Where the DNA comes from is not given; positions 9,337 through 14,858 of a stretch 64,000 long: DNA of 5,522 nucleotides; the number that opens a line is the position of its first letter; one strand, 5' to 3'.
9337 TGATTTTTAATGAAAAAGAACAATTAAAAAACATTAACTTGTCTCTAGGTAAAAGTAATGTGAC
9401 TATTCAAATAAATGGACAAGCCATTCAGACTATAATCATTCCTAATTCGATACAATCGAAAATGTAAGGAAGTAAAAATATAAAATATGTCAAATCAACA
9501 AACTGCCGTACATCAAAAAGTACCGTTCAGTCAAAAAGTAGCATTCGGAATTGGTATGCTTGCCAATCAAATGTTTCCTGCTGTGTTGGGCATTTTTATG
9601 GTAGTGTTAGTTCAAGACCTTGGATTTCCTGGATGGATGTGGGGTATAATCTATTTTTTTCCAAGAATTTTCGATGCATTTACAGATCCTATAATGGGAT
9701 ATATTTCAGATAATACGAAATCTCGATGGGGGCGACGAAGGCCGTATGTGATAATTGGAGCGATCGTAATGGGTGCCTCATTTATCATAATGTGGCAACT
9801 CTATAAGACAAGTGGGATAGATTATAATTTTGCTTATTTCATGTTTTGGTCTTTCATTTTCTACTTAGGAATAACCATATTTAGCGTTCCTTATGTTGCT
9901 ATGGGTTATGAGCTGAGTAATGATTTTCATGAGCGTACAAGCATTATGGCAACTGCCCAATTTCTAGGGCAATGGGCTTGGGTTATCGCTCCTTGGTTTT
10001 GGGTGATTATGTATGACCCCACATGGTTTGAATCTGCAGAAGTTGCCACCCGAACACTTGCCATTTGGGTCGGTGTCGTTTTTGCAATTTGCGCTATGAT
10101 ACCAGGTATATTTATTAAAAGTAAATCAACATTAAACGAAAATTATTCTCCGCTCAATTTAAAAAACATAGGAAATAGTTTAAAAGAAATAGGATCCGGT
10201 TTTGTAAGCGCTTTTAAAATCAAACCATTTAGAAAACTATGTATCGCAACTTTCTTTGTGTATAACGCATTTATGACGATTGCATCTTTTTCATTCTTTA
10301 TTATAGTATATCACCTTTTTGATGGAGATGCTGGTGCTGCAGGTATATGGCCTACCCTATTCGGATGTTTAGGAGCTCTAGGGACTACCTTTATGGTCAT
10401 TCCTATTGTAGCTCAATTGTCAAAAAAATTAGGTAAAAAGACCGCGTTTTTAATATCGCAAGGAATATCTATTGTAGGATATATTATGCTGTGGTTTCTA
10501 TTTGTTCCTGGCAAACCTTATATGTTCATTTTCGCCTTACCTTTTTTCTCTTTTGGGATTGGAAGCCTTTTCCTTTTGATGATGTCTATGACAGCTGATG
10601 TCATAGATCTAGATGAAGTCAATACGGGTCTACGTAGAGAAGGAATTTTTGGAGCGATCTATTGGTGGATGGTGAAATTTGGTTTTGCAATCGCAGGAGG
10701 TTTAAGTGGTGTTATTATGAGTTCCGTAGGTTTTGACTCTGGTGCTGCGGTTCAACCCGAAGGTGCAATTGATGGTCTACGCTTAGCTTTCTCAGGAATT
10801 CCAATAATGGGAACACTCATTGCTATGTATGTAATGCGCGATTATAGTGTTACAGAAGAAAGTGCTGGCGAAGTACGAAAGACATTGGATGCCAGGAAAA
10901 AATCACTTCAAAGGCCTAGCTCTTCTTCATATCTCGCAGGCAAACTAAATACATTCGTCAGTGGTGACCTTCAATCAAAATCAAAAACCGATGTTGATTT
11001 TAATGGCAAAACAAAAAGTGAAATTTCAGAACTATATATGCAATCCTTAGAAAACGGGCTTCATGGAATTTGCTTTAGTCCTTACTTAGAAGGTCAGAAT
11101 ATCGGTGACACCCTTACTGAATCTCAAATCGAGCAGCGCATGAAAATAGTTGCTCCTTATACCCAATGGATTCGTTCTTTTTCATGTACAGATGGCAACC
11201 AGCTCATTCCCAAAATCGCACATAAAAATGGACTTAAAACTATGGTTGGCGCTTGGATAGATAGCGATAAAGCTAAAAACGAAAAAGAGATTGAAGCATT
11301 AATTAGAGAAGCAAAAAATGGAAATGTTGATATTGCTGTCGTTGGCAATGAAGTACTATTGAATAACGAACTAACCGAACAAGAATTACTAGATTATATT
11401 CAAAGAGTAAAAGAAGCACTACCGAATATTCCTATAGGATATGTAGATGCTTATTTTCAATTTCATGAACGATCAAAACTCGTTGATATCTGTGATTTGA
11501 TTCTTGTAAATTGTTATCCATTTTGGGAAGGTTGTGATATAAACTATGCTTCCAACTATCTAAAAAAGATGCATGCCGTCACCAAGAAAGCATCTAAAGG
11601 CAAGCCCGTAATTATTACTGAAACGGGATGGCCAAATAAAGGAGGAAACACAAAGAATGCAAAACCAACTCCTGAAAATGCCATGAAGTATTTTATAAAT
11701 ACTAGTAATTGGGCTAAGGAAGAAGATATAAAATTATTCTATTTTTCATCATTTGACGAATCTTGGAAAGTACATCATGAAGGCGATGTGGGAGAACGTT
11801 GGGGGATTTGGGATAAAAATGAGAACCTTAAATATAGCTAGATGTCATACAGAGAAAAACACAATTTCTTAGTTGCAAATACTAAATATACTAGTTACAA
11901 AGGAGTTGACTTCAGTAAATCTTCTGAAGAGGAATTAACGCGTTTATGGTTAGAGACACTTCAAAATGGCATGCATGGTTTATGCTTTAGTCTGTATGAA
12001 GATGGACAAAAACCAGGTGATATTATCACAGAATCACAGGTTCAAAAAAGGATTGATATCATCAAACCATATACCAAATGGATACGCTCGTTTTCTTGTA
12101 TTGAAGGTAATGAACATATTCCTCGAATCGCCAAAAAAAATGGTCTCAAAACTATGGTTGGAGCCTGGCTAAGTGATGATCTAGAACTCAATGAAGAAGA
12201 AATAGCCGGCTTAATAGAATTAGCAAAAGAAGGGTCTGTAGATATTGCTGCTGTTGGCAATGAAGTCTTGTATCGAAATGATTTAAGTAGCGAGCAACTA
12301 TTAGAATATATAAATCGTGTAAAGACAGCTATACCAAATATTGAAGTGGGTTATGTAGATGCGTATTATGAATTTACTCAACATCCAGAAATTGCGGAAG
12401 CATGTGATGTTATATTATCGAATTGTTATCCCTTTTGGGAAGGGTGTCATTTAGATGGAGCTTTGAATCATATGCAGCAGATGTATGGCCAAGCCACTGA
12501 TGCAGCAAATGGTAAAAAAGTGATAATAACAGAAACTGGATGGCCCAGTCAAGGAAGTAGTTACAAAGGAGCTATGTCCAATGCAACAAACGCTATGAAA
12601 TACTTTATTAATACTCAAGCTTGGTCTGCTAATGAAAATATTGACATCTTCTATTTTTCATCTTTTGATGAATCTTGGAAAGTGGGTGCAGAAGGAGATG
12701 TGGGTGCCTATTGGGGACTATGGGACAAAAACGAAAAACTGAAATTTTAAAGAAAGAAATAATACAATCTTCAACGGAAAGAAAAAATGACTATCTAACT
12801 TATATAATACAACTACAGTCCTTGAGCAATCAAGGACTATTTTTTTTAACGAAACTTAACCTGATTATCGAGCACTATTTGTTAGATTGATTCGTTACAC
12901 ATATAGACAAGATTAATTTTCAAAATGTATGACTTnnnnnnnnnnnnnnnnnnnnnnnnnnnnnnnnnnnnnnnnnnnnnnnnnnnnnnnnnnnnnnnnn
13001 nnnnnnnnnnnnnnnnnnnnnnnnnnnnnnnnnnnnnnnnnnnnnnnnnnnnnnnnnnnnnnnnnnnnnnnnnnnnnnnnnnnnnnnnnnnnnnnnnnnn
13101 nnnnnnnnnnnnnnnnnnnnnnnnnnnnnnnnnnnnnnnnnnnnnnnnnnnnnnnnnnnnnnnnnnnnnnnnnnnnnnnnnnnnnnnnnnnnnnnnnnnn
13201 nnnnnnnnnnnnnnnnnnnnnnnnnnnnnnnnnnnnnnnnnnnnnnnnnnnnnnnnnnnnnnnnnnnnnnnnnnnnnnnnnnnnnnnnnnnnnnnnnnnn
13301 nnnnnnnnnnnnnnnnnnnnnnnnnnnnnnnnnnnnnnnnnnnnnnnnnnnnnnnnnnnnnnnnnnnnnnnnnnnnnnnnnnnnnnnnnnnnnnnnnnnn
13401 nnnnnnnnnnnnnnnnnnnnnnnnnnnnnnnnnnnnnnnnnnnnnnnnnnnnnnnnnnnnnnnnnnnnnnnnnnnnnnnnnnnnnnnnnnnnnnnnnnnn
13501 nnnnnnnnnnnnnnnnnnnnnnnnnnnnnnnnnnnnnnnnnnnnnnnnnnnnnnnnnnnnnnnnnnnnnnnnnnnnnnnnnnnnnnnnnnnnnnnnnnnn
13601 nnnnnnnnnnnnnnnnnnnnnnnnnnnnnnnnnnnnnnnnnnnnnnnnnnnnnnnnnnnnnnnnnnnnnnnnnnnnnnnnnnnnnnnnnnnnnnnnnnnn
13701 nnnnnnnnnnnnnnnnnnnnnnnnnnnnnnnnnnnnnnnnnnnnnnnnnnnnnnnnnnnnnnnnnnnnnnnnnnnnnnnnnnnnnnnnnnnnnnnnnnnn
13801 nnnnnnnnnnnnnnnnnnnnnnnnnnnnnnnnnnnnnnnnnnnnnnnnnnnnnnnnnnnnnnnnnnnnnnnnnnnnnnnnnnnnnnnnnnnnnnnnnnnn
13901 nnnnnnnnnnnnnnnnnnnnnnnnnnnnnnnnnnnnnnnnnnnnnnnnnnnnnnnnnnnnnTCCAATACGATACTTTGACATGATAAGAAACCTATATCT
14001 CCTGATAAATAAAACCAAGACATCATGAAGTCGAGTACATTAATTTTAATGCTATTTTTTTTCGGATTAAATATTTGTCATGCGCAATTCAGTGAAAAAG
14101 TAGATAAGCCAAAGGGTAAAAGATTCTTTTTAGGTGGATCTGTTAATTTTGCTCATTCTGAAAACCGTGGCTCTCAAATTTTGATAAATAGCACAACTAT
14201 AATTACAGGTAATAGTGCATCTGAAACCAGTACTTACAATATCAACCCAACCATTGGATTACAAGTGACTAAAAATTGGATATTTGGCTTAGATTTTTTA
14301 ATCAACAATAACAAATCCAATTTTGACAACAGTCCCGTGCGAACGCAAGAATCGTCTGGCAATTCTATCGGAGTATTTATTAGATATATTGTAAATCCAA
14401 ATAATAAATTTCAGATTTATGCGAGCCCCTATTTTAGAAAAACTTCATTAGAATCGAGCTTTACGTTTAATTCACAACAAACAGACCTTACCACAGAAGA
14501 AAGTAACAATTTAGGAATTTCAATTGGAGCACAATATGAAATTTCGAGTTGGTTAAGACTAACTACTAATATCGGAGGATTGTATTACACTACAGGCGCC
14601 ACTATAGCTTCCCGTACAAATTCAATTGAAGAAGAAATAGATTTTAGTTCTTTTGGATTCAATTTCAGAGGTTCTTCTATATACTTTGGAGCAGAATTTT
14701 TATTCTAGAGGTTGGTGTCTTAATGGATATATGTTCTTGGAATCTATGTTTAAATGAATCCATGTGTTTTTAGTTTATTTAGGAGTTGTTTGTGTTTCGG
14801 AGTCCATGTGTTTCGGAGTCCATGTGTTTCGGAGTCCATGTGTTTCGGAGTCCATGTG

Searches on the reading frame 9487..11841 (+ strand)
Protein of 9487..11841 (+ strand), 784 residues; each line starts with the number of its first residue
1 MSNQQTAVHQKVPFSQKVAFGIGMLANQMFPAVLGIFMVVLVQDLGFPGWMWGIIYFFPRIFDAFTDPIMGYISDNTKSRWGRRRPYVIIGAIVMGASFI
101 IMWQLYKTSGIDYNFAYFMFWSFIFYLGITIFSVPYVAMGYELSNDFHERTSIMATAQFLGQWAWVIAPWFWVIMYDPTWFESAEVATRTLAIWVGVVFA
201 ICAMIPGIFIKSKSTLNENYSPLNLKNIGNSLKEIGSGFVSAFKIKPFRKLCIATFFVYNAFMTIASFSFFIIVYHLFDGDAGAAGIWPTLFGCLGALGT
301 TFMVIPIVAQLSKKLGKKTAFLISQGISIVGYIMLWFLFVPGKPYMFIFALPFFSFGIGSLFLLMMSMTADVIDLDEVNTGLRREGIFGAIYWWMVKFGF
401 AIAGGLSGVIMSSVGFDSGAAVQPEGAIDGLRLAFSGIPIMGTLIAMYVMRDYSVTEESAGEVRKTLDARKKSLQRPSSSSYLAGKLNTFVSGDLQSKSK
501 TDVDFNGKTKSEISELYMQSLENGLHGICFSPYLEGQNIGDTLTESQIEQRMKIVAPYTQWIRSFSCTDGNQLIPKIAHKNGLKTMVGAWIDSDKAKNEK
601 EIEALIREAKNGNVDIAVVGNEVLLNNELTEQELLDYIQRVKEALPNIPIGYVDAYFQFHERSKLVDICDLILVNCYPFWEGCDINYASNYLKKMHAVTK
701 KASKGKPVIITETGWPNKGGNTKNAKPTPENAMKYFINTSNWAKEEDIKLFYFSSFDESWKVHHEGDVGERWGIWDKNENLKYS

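Call 79: search_protein_families(library=pfam, proteins=[window:9487-11841:+], max_evalue=0.00001)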
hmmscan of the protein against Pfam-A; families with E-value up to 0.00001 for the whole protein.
window:9487-11841:+ (784 aa): 3 families
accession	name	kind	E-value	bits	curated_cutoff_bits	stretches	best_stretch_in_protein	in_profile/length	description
PF13347.12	MFS_2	-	1.2e-68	232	27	1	20-457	2-427/427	MFS/sugar transport protein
PF07690.21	MFS_1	-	5.4e-17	62.2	33.4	1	22-377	3-327/347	Major Facilitator Superfamily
PF00332.24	Glyco_hydro_17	-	1.7e-13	51.3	28.2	1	697-784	215-303/306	Glycosyl hydrolases family 17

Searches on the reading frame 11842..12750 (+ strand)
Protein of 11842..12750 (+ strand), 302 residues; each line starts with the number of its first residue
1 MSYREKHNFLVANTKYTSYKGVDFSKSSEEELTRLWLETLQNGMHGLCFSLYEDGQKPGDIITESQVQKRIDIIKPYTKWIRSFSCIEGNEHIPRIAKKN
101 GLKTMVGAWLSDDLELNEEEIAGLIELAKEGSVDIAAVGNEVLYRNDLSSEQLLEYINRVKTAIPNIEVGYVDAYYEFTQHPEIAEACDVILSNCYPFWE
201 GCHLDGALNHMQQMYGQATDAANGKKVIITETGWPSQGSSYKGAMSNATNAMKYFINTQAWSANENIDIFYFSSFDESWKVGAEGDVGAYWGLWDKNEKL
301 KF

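Call 79: search_protein_families(library=pfam, proteins=[window:11842-12750:+], max_evalue=0.00001)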
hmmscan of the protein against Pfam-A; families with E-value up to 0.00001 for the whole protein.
window:11842-12750:+ (302 aa): 1 family
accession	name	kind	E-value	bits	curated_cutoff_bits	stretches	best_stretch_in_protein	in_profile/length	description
PF00332.24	Glyco_hydro_17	-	6.3e-13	49.5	28.2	1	226-302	225-302/306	Glycosyl hydrolases family 17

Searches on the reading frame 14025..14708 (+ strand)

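Call 79: search_protein_families(library=pfam, proteins=[window:14025-14708:+], max_evalue=0.00001)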
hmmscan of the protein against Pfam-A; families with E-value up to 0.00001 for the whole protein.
window:14025-14708:+ (227 aa): 1 family
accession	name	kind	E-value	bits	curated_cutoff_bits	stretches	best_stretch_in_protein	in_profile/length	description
PF13505.12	OMP_b-brl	-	4.1e-08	34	28.7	1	32-214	20-171/175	Outer membrane protein beta-barrel domain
